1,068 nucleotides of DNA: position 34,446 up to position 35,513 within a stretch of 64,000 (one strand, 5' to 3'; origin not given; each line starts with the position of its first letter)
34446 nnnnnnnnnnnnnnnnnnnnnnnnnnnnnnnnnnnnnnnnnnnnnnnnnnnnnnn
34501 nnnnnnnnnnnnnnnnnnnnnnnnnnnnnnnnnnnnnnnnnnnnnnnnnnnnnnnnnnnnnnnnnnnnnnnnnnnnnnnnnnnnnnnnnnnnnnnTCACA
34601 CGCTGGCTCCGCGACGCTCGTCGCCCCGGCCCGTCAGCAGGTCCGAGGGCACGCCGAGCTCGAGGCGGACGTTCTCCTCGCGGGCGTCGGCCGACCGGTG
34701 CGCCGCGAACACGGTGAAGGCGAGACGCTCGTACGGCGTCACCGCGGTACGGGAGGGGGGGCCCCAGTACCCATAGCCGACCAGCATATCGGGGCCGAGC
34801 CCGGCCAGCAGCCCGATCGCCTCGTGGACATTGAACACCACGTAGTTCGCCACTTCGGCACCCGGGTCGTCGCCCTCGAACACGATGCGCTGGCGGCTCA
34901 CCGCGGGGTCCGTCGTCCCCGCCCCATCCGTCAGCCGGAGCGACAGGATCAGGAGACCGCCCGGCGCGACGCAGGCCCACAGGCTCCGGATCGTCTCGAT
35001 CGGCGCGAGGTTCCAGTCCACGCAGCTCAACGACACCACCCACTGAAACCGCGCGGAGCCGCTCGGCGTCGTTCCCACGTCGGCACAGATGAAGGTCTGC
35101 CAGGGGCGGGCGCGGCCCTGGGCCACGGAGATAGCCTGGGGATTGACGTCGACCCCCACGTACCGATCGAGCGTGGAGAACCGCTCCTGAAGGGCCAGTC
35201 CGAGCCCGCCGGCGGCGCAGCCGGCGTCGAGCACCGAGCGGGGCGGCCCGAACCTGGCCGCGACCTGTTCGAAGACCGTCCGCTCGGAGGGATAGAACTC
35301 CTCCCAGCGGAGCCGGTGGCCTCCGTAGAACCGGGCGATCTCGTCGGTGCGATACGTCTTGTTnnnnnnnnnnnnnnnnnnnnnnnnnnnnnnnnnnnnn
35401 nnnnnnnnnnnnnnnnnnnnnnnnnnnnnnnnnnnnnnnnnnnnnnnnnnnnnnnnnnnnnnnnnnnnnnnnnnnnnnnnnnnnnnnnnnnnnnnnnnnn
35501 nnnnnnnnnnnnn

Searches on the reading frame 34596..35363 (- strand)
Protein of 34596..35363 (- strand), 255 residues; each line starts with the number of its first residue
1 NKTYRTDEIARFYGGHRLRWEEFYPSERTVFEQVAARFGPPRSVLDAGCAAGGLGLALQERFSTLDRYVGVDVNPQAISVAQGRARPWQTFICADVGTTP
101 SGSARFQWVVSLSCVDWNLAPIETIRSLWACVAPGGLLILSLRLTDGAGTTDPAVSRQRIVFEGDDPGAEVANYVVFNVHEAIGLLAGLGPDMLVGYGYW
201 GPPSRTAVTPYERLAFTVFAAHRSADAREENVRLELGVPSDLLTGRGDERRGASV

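Call 23: search_protein_families(library=pfam, proteins=[window:34596-35363:-], max_evalue=0.001)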
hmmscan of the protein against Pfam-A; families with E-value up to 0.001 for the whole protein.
window:34596-35363:- (255 aa): 5 families
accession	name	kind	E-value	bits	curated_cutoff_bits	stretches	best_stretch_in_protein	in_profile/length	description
PF13649.12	Methyltransf_25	-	7.2e-11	43.1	27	1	44-136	1-97/97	Methyltransferase domain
PF13489.12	Methyltransf_23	-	1.9e-09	37.9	27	1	33-146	15-122/164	Methyltransferase domain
PF08241.18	Methyltransf_11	-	2e-09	38.4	21.2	1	45-140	1-95/95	Methyltransferase domain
PF08242.18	Methyltransf_12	-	8.3e-08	33.3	30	1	45-138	1-98/98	Methyltransferase domain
PF13847.12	Methyltransf_31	-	3.7e-07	30.4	27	1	43-140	6-109/145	Methyltransferase domain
